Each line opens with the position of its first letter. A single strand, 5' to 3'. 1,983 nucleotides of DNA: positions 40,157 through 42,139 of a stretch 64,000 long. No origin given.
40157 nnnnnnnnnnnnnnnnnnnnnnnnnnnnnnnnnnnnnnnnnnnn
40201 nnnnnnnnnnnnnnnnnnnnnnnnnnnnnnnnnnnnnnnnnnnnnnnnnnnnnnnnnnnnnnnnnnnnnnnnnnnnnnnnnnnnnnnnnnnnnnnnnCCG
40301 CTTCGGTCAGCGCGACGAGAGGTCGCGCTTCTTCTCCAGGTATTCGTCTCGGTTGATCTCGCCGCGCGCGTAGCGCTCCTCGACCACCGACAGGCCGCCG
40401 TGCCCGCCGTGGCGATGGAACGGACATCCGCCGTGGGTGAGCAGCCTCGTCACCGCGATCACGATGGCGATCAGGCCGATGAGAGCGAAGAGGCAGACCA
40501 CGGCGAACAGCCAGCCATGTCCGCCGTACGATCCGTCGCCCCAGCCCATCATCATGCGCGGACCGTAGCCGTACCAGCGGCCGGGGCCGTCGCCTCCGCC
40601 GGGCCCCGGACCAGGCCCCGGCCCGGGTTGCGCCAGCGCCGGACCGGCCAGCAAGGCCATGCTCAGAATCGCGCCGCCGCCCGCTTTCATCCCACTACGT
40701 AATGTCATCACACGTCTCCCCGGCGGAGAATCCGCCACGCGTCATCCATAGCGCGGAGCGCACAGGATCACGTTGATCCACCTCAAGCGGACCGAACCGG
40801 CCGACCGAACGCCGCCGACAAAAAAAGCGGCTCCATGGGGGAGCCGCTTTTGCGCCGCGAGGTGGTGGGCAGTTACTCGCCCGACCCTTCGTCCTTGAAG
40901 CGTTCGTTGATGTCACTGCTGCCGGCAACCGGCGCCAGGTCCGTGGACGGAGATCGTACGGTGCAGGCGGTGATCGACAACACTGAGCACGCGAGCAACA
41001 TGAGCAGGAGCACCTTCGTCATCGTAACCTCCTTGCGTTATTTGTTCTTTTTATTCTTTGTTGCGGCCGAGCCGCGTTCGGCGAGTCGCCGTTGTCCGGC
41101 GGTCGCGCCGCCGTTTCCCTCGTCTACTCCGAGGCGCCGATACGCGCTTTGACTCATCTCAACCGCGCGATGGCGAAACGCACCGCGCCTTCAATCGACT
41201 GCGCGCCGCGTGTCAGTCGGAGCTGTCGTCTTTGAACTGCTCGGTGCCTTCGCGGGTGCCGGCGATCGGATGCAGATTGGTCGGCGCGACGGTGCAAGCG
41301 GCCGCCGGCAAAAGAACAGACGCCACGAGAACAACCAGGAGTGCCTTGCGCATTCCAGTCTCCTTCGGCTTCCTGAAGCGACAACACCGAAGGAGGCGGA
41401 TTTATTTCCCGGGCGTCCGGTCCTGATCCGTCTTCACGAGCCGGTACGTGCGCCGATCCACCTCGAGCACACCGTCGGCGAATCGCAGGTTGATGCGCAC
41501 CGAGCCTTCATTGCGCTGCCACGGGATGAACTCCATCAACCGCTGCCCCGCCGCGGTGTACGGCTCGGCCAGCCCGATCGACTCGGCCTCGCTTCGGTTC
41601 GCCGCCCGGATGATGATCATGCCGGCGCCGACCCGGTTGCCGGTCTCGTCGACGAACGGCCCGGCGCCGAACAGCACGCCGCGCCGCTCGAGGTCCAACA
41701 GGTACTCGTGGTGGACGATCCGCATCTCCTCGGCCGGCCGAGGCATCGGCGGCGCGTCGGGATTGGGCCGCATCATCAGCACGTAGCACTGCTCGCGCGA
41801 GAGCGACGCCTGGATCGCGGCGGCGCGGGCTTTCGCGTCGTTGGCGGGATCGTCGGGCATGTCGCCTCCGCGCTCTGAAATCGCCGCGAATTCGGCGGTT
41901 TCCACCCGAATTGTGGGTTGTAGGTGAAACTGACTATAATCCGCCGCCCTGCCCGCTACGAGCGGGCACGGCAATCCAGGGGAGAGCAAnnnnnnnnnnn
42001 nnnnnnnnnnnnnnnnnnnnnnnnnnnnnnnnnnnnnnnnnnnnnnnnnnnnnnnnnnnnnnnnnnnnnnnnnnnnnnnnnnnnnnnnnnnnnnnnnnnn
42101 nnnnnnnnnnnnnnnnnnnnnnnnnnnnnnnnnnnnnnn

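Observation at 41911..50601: Putative uncharacterised ring-cleavage/decarboxylation catabolic cluster with orphan TctC binding proteins and an AraC regulator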

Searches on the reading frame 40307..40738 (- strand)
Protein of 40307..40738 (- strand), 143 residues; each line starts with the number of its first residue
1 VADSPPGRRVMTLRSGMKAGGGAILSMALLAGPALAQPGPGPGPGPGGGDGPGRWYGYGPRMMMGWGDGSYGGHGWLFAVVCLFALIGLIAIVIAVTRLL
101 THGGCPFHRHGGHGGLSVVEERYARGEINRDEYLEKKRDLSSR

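Call 5: search_protein_families(library=pfam, proteins=[window:40307-40738:-], max_evalue=0.01)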
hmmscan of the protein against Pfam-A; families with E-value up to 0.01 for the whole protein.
window:40307-40738:- (143 aa): 1 family
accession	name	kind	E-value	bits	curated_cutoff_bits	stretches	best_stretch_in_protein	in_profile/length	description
PF09851.14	SHOCT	-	1.9e-06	27.8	27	1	120-140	7-27/28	Short C-terminal domain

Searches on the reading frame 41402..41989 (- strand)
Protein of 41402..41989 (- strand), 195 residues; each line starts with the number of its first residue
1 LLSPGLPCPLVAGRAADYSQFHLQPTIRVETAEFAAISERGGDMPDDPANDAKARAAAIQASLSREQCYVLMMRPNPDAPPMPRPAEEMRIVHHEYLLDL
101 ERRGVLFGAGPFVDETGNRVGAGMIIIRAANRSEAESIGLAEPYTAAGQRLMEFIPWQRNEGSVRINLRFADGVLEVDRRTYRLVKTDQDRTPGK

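Call 5: search_protein_families(library=pfam, proteins=[window:41402-41989:-], max_evalue=0.01)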
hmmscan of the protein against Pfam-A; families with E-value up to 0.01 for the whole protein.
window:41402-41989:- (195 aa): 1 family
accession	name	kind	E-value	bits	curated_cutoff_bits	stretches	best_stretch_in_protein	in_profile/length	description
PF03795.20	YCII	-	9.3e-10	39.3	24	1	69-157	3-94/95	YCII-related domain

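Call 8: search_protein_families(library=ncbifam, proteins=[window:41402-41989:-], max_evalue=0.001)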
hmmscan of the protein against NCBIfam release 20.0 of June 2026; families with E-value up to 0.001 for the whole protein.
window:41402-41989:- (195 aa): 2 families
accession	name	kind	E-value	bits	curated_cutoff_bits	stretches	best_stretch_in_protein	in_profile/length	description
NF009507.0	PRK12865.1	equivalog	1e-08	35.3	149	1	88-148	19-78/97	YciI-like protein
NF009502.0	PRK12863.1-1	equivalog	2.8e-07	30.8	137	1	89-148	20-76/96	YciI-like protein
